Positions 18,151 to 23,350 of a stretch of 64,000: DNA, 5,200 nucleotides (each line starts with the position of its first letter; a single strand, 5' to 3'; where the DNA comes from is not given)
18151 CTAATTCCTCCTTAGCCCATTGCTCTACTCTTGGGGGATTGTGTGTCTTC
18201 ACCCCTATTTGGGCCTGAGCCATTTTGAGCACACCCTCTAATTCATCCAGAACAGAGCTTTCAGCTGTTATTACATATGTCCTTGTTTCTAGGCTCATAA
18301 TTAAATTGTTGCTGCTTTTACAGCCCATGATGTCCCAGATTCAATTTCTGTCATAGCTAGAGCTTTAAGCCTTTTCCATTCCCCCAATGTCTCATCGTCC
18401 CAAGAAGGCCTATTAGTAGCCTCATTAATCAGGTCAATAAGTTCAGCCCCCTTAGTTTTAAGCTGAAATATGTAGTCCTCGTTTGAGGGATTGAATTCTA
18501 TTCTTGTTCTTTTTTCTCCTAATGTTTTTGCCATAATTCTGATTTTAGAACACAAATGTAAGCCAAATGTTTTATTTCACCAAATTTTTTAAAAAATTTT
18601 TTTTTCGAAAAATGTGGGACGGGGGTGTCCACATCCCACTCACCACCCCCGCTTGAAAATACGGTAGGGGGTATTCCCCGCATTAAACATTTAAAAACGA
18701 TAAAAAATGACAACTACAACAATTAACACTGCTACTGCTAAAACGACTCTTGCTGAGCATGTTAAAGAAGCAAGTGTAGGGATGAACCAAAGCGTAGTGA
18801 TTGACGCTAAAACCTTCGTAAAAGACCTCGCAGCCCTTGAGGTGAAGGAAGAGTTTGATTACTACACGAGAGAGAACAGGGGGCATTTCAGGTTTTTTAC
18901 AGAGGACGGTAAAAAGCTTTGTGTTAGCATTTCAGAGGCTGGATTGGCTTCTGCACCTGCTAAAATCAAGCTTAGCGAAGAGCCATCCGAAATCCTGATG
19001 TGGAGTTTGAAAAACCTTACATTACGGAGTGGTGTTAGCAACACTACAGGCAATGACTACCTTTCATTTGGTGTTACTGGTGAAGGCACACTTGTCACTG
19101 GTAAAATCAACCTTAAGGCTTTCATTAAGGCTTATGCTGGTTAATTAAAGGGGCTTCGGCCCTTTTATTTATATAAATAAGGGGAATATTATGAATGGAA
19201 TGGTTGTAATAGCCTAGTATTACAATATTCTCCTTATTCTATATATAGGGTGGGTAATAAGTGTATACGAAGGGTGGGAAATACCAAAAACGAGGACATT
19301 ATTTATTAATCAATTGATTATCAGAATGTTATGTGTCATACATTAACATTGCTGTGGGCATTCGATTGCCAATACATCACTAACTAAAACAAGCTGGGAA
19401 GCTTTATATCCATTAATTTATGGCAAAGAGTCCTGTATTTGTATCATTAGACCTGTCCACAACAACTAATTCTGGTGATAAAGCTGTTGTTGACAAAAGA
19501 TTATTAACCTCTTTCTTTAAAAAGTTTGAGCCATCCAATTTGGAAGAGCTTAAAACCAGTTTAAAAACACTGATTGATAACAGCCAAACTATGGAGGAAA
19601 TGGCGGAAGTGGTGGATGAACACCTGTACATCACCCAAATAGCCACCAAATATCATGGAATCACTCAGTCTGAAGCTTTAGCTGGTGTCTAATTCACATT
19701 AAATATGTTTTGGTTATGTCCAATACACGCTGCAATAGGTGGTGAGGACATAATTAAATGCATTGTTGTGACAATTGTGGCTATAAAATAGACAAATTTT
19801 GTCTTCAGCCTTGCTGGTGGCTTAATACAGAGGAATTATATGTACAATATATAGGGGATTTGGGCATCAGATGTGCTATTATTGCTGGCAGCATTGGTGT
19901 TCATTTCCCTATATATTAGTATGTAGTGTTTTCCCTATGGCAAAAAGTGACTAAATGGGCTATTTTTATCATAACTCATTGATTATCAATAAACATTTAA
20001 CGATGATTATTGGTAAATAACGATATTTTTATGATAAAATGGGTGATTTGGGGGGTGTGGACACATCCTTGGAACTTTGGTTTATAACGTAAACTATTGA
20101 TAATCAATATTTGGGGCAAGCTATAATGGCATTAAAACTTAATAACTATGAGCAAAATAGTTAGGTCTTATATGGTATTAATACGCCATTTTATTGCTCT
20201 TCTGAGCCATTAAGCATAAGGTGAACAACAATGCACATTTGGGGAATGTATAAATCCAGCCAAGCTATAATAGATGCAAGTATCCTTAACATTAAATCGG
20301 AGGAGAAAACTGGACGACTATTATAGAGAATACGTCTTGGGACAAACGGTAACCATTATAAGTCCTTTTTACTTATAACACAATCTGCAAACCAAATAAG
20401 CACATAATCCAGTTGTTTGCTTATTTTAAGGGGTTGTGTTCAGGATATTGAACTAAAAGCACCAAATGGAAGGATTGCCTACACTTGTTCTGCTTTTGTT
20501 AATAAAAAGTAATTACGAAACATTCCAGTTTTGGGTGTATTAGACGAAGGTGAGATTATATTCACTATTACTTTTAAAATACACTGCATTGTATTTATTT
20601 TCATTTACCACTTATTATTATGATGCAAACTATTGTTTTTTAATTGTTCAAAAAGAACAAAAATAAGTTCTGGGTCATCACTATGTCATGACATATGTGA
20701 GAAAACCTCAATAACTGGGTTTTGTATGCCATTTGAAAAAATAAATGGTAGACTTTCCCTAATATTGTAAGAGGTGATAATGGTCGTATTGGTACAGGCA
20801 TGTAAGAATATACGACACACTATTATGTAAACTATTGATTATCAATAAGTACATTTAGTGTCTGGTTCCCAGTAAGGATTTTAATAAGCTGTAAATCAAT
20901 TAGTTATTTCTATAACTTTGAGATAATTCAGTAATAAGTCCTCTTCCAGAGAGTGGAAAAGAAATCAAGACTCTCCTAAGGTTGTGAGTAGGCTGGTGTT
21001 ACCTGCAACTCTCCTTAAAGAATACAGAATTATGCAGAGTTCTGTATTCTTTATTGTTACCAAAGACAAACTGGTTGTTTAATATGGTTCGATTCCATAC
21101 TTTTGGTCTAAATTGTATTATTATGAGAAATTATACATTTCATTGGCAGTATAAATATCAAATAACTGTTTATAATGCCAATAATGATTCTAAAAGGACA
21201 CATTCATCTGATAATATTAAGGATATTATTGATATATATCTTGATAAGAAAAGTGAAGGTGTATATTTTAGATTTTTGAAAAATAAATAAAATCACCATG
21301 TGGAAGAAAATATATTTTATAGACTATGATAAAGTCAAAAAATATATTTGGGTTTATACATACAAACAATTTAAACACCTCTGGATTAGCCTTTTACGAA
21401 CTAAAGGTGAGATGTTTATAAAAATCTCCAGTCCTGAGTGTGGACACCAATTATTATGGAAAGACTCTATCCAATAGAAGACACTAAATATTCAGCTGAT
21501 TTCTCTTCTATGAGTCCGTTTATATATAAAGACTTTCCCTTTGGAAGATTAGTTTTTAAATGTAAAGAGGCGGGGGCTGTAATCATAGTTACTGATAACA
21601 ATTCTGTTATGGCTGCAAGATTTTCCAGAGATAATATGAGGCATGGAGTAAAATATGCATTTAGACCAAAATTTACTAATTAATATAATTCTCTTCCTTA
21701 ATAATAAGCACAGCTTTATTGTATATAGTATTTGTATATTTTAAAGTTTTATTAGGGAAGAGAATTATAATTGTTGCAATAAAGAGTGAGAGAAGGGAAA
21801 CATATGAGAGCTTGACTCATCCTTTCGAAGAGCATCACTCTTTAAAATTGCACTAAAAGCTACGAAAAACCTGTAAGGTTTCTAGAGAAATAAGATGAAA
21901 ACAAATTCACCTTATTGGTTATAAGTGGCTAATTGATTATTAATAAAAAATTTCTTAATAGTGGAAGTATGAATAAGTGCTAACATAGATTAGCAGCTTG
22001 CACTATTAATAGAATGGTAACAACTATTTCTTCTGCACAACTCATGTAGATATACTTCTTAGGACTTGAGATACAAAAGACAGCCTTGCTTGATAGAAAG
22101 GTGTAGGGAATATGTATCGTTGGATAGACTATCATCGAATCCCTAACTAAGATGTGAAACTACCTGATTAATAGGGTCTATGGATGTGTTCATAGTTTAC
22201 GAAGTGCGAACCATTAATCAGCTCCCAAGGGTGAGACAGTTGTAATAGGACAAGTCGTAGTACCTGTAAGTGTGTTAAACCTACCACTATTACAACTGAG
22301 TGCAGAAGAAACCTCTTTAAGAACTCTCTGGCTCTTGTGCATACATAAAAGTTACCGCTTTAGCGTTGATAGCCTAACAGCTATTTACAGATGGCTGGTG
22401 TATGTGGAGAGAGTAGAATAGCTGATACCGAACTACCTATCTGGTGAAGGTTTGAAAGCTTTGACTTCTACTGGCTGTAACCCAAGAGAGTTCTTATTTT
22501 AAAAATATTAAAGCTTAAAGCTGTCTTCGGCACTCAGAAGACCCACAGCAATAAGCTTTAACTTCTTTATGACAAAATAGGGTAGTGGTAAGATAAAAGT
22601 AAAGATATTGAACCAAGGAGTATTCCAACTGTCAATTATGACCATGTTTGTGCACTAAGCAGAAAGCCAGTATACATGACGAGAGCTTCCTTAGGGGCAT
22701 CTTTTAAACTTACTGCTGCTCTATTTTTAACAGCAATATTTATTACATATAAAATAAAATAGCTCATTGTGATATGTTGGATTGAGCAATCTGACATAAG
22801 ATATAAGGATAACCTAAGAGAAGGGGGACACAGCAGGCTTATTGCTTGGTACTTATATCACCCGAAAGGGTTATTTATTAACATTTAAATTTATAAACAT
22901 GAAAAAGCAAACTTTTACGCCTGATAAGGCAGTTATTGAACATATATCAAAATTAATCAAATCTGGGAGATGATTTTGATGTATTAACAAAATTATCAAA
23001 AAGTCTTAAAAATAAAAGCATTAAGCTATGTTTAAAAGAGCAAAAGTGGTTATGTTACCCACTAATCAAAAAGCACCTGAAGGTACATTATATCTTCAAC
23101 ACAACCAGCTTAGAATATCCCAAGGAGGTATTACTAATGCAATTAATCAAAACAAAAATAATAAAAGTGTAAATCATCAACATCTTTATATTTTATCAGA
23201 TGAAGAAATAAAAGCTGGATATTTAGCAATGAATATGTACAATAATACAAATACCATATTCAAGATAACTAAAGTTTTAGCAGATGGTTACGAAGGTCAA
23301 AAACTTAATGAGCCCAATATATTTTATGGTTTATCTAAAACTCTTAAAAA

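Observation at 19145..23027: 3.9-kb ORF-poor hub between the divergent late and early blocks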

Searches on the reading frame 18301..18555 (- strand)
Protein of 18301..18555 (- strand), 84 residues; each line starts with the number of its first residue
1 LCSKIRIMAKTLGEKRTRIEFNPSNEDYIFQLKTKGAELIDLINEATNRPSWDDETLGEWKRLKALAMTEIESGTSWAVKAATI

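Call 12: search_protein_families(library=pfam, proteins=[window:18301-18555:-], max_evalue=0.1)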
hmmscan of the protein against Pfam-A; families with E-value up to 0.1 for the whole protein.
window:18301-18555:- (84 aa): 2 families
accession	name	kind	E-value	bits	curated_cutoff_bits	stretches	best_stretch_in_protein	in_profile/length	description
PF24729.2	Acb2_Tad1_hairpin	-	6.7e-09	36.3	27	1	31-83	15-57/58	Acb2/Tad1, hairpin domain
PF22061.2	CSN7_HB_subdom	-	0.039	14.3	21.8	1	34-50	10-26/32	CSN7 helical bundle subdomain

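Call 87: search_protein_families(library=phrogs, proteins=[window:18301-18555:-], max_evalue=0.01)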
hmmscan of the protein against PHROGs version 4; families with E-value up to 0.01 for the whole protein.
window:18301-18555:- (84 aa): 0 families

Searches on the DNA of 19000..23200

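Call 7: search_rna_families(source=window, start=19000, end=23200, threshold=evalue, max_evalue=10, show_alignments=3)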
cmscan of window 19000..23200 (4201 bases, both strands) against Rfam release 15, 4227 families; matches with E-value up to 10: 11.
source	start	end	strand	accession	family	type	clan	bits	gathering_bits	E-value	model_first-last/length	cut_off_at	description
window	21016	21053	+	RF03796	mir-5984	Gene; miRNA;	-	24.7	95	0.13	19-56/74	no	mir-5984 microRNA precursor family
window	21016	21053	-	RF03796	mir-5984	Gene; miRNA;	-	22.3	95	0.58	19-56/74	no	mir-5984 microRNA precursor family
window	19847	19916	+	RF03886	mir-1993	Gene; miRNA;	-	21.2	82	0.8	1-69/69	no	mir-1993 microRNA precursor family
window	20153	20229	+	RF01797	fstAT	Gene; antitoxin;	-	21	72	2.3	1-94/94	no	Fst antitoxin sRNA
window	21403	21485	+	RF01284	snoR8a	Gene; snRNA; snoRNA; CD-box;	-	20.6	37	5.9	1-92/92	no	Small nucleolar RNA snoR8a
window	19525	19639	-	RF00016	SNORD14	Gene; snRNA; snoRNA; CD-box;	-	20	64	1.8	1-111/111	no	Small nucleolar RNA SNORD14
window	19168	19245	+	RF02095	mir-2985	Gene; miRNA;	-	19.7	68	2.2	1-71/71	no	mir-2985 microRNA precursor family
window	19160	19251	+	RF03845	mir-3327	Gene; miRNA;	-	19.6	85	6.7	1-89/89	no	mir-3327 microRNA precursor family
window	21173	21228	+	RF01192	SNORD11B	Gene; snRNA; snoRNA; CD-box;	CL00103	19.6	50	9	1-87/87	no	Small nucleolar RNA SNORD11B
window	19141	19170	+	RF02610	BSR0709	Gene; sRNA;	-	17.7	382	0.078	283-312/318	no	Brucella sRNA 0709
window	20909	20977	-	RF02126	GHRLOS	Gene; lncRNA;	-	12.9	48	9.3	1-70/70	no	Ghrelin opposite strand RNA conserved region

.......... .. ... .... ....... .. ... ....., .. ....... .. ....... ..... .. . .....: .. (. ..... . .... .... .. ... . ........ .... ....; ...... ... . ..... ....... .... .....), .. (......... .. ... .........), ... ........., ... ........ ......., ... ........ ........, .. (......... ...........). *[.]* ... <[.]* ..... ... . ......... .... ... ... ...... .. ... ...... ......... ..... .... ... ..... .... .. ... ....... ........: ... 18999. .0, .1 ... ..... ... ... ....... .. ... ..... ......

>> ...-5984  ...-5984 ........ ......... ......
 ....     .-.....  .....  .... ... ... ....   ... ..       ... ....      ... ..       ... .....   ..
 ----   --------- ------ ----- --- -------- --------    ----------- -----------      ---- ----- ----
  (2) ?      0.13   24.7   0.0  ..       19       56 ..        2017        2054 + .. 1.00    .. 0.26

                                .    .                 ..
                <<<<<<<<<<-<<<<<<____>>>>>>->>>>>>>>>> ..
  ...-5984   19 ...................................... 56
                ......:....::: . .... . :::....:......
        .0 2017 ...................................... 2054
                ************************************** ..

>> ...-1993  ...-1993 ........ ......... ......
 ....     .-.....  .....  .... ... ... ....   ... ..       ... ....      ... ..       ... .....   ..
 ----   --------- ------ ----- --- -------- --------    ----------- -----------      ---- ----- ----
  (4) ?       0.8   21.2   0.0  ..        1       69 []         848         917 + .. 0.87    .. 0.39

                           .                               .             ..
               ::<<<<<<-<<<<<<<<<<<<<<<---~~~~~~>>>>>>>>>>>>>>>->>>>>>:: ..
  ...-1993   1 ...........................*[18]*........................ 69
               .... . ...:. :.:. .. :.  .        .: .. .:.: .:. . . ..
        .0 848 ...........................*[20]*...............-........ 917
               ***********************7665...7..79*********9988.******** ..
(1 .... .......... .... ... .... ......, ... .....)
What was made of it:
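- Tried and rejected: The permissive scan of 19000-23200 gives only chance hits (call 7).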

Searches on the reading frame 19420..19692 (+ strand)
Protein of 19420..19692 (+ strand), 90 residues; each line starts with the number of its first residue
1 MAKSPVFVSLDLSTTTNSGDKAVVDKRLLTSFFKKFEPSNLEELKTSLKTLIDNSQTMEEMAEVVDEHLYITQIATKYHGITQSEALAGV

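Call 12: search_protein_families(library=pfam, proteins=[window:19420-19692:+], max_evalue=0.1)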
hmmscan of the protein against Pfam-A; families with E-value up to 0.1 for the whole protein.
window:19420-19692:+ (90 aa): 0 families

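Call 17: find_encoding_contigs(protein=window:19420-19692:+, flank=10000, max_places=10)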
Protein window:19420-19692:+ (90 aa): 2 contigs read that carry it; 2 places shown.
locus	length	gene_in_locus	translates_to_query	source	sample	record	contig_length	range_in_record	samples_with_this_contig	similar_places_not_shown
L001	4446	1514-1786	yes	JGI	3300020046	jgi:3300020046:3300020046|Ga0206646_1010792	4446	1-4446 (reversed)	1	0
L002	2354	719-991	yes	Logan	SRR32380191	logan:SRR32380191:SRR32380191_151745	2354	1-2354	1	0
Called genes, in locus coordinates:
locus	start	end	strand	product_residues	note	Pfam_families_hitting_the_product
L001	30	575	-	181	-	PF01541:GIY-YIG (faint)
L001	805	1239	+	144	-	-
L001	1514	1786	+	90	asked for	-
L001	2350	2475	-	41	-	-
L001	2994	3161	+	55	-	-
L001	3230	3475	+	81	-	-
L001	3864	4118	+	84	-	-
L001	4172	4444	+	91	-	?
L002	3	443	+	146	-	?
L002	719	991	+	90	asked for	-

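Call 87: search_protein_families(library=phrogs, proteins=[window:19420-19692:+], max_evalue=0.01)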
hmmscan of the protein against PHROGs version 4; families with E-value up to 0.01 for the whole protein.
window:19420-19692:+ (90 aa): 0 families

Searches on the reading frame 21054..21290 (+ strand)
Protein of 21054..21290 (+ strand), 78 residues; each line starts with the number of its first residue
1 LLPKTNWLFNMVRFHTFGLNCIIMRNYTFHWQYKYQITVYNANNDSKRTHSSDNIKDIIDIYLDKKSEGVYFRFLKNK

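Call 12: search_protein_families(library=pfam, proteins=[window:21054-21290:+], max_evalue=0.1)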
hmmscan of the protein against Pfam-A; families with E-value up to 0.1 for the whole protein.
window:21054-21290:+ (78 aa): 0 families

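Call 87: search_protein_families(library=phrogs, proteins=[window:21054-21290:+], max_evalue=0.01)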
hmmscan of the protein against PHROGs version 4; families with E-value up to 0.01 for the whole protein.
window:21054-21290:+ (78 aa): 0 families

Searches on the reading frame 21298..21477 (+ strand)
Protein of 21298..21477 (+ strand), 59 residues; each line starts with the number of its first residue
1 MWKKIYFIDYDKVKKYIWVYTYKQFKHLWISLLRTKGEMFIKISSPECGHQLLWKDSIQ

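Call 86: search_protein_families(library=pfam, proteins=[window:21298-21477:+], max_evalue=0.05)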
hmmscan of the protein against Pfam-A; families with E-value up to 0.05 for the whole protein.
window:21298-21477:+ (59 aa): 0 families

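Call 87: search_protein_families(library=phrogs, proteins=[window:21298-21477:+], max_evalue=0.01)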
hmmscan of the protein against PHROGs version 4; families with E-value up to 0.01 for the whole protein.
window:21298-21477:+ (59 aa): 0 families

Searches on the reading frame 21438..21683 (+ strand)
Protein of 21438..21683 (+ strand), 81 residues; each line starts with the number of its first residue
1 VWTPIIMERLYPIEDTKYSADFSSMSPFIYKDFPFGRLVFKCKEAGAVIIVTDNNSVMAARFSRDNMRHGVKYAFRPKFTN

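Call 12: search_protein_families(library=pfam, proteins=[window:21438-21683:+], max_evalue=0.1)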
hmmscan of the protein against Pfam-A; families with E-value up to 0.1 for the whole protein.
window:21438-21683:+ (81 aa): 0 families

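Call 87: search_protein_families(library=phrogs, proteins=[window:21438-21683:+], max_evalue=0.01)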
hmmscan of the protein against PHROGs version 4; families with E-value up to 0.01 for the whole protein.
window:21438-21683:+ (81 aa): 0 families

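Call 91: find_homologous_proteins(query=window:21456-21680:+, max_evalue=0.001)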
Query window:21456-21680:+ (75 aa): 2 proteins with E <= 0.001 among 2 candidates.
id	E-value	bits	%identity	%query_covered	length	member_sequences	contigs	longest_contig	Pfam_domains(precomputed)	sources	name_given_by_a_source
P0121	9.9e-44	164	100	100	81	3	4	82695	-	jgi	-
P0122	1.6e-14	71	69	72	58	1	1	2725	-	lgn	-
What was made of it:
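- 21438..21683 (+): Small ORF, 81 aa (75 aa from the ATG at 21456). One diverged homologue, 69% identity, in 5.8 billion proteins (call 91)
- Checked: The ORF at 21438-21683 has one diverged homologue (call 91).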
